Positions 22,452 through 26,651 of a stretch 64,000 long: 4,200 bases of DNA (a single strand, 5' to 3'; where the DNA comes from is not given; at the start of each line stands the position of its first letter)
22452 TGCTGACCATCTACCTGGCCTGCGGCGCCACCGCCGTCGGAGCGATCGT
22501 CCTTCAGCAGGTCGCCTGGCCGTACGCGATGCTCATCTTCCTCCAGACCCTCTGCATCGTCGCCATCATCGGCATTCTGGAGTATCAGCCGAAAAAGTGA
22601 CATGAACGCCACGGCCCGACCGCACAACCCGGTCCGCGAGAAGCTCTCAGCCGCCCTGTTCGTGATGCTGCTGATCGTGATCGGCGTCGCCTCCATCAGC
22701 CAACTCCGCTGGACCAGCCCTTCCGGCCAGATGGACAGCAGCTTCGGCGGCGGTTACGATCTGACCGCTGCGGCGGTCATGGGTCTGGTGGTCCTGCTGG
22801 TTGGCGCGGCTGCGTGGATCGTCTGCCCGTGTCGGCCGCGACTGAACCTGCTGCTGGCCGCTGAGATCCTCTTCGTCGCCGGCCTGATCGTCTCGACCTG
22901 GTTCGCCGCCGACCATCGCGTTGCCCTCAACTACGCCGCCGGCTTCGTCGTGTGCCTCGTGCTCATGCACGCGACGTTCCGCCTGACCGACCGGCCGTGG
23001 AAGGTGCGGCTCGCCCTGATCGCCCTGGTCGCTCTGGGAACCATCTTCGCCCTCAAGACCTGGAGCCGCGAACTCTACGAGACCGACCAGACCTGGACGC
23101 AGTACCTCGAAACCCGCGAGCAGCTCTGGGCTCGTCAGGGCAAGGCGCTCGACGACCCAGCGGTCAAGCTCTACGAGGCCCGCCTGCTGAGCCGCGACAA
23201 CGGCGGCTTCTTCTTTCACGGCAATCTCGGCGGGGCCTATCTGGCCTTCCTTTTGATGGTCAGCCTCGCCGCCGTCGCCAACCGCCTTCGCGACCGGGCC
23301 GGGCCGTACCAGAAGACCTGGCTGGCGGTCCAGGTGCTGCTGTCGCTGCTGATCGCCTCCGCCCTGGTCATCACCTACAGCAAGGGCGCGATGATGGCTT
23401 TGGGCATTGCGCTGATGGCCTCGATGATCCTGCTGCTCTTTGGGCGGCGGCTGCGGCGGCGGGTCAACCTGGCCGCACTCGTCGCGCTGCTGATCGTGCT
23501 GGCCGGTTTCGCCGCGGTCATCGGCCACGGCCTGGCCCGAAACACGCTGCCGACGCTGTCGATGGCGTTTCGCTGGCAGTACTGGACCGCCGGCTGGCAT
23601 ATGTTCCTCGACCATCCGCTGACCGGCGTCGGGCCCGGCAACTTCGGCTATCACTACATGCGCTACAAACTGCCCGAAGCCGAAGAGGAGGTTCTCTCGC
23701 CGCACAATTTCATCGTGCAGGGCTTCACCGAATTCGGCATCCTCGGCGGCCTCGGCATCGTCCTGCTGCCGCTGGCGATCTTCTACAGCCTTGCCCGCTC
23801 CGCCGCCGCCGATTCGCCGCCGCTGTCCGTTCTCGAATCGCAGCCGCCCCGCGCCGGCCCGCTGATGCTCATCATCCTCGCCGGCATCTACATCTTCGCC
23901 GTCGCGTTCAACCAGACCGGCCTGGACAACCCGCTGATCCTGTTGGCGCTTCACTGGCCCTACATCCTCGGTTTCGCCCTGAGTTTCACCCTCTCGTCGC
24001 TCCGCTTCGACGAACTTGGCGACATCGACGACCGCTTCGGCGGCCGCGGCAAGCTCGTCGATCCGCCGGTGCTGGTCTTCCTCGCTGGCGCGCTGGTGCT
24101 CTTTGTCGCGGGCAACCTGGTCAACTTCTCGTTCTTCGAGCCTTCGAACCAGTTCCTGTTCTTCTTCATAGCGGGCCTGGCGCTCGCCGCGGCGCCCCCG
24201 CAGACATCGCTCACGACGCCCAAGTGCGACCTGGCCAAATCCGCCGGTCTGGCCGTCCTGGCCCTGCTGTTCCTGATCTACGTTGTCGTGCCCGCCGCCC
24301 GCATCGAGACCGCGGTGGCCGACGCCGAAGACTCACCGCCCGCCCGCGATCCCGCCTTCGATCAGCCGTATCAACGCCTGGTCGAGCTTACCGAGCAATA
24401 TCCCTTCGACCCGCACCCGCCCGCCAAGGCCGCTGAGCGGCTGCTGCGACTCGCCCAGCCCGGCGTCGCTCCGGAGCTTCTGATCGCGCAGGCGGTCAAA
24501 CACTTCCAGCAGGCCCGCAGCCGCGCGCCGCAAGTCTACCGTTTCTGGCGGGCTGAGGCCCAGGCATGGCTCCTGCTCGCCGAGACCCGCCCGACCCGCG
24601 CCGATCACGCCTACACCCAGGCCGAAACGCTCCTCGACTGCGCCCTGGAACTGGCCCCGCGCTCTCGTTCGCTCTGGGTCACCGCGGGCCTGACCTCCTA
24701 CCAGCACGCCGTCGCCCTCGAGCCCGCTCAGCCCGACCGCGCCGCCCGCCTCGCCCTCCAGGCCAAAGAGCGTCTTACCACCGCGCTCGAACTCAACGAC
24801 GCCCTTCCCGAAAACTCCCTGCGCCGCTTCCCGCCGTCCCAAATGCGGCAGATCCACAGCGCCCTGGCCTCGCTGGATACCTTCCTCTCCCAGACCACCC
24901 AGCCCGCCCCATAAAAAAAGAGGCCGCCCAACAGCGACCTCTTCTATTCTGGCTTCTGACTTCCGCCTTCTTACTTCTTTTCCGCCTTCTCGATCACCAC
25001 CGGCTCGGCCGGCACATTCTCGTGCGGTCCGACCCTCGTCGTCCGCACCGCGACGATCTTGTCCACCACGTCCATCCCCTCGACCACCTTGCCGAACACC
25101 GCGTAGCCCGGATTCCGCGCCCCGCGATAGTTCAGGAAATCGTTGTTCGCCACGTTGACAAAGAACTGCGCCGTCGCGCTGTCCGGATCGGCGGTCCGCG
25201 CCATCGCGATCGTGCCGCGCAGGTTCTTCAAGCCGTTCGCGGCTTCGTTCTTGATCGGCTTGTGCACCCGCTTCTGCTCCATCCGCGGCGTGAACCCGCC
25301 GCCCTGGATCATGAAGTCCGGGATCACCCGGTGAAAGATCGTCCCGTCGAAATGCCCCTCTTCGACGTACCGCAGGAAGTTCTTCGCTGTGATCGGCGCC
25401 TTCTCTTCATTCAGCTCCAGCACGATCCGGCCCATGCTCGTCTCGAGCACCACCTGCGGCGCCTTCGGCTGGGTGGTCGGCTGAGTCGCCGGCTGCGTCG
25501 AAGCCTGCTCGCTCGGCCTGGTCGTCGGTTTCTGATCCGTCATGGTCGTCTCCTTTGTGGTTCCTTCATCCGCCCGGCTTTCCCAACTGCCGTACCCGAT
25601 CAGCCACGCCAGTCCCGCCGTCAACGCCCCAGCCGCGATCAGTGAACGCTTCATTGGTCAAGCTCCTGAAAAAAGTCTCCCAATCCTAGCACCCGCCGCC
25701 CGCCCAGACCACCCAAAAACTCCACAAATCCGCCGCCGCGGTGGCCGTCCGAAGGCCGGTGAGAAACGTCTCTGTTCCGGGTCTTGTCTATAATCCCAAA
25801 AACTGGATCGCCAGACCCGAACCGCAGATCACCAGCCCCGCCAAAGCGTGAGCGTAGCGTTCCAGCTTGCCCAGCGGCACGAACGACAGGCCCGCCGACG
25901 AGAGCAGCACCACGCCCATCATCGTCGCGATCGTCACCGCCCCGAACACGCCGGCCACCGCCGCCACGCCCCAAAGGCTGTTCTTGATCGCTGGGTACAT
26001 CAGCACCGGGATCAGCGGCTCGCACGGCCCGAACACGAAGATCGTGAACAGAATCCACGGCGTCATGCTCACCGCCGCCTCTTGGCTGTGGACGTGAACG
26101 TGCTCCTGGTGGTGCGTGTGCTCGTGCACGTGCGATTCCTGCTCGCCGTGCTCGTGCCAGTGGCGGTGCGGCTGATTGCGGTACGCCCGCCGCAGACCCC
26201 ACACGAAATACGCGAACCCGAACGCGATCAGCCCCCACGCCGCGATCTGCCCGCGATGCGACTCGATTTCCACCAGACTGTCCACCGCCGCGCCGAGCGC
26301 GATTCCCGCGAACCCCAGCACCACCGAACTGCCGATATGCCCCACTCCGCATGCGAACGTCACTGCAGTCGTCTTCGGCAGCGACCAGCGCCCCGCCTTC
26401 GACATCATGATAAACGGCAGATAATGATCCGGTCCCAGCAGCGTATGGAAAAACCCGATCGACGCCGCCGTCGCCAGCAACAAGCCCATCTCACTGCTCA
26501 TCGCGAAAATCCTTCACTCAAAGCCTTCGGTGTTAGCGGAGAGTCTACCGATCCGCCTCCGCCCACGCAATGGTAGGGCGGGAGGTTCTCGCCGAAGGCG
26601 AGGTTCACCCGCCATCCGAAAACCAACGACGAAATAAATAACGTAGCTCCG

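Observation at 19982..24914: Four-gene candidate glycan-assembly operon: mutarotase-like, DUF4416-like, WecA-like GT4, Wzy_C ligase with TPR tail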

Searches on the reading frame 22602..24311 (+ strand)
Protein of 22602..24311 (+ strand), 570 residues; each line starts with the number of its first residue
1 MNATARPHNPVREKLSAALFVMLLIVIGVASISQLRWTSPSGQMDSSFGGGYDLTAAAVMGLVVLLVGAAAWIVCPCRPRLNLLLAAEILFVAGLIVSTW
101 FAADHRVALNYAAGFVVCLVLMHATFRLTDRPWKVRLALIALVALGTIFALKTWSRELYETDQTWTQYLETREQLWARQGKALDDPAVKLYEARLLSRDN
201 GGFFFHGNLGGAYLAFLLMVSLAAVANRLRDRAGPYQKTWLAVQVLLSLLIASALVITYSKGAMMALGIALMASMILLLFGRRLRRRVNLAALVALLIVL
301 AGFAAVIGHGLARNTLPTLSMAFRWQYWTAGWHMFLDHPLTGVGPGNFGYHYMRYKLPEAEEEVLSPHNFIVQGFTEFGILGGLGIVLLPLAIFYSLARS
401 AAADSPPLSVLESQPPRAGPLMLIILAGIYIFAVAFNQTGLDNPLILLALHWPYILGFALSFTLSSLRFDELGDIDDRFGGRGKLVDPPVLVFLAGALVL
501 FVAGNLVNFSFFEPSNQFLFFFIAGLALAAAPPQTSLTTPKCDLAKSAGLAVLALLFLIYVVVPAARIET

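Call 49: search_solved_structures(query=A3, max_evalue=1, show_alignments=3)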
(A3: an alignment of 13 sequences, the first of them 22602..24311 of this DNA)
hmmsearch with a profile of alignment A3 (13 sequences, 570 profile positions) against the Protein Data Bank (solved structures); distinct sequences matched with E-value up to 1: 8.
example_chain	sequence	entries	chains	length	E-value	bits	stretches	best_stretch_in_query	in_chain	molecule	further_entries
9ivk_A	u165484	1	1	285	0.096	14.2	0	10-74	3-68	HBC599 membrane protein binder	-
8eqm_A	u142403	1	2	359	0.096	14.2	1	369-481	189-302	Photosystem II protein D1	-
7sa3_A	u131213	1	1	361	0.098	14.2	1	369-481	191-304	Photosystem q(B) protein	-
8wb4_A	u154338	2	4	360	0.19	13.2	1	369-482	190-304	Photosystem II protein D1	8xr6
4il6_A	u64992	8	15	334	0.2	13.2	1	369-478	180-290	Photosystem Q(B) protein | Photosystem Q(B) protein 1 | Photosystem II protein D1 1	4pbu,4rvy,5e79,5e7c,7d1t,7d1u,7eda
3wu2_A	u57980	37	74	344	0.21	13.1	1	369-478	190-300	Photosystem Q(B) protein | Photosystem II protein D1 | Photosystem II D1 protein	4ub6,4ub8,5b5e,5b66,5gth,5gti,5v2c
9t5t_A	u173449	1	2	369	0.21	13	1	369-482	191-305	Photosystem II protein D1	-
9lp8_A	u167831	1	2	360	0.21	13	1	369-479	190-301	Photosystem II protein D1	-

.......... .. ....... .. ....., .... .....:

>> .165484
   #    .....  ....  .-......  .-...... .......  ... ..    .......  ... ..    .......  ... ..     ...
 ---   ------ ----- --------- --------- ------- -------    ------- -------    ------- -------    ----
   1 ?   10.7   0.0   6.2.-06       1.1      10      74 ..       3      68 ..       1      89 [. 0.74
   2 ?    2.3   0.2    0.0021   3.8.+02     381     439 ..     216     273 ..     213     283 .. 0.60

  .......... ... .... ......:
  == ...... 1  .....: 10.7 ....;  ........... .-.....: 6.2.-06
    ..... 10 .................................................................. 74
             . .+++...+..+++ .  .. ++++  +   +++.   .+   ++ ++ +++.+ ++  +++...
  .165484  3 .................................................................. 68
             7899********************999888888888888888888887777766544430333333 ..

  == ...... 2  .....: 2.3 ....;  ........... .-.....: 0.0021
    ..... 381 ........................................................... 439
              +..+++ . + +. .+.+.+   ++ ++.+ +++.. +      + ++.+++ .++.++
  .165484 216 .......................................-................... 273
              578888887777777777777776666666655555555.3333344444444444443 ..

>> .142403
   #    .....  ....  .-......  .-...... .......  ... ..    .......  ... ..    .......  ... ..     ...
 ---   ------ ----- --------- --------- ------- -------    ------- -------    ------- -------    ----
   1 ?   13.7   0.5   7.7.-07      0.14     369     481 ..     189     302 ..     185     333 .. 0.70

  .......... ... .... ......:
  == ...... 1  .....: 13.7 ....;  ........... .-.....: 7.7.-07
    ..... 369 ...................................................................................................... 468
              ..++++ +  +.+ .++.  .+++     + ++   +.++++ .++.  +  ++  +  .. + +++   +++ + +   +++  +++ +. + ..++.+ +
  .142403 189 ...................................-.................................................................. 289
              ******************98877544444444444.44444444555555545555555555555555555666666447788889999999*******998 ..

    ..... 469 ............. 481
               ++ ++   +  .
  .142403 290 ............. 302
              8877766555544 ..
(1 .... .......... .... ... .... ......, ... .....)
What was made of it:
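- On WaaL O-antigen ligase (GT121): Not found at E<=1 with the broader profile A3 (call 49).
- Tried and rejected: It lost the WaaL hit altogether (call 49).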

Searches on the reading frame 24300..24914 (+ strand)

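Call 35: search_protein_families(library=pfam, proteins=[window:24300-24914:+], max_evalue=1)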
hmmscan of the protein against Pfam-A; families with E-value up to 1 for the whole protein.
window:24300-24914:+ (204 aa): 2 families
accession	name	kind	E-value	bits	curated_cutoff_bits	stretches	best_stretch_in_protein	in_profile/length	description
PF00515.34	TPR_1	-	0.16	12.3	27.8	0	105-121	17-33/34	Tetratricopeptide repeat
PF16811.11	TAtT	-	0.53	10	26.5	0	139-192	61-111/263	TRAP transporter T-component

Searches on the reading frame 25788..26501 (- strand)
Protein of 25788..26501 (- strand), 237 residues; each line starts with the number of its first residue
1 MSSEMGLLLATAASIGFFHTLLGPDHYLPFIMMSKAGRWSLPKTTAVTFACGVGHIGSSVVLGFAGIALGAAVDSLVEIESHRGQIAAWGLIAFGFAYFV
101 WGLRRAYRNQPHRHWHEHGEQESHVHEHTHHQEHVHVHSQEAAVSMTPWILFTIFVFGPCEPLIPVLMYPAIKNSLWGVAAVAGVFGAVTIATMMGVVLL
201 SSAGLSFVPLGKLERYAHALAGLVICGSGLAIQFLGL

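Call 35: search_protein_families(library=pfam, proteins=[window:25788-26501:-], max_evalue=1)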
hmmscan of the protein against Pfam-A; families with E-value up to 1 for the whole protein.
window:25788-26501:- (237 aa): 3 families
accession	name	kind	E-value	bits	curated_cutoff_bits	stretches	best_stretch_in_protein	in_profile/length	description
PF13386.12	DsbD_2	-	3.5e-05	24.2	24.9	1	42-226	29-194/199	Cytochrome C biogenesis protein transmembrane region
PF02656.20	DUF202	-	0.037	14.9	23.4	1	63-110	17-66/68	Domain of unknown function (DUF202)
PF01988.24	VIT1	-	0.06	13.6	28.1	1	129-190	116-183/214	VIT family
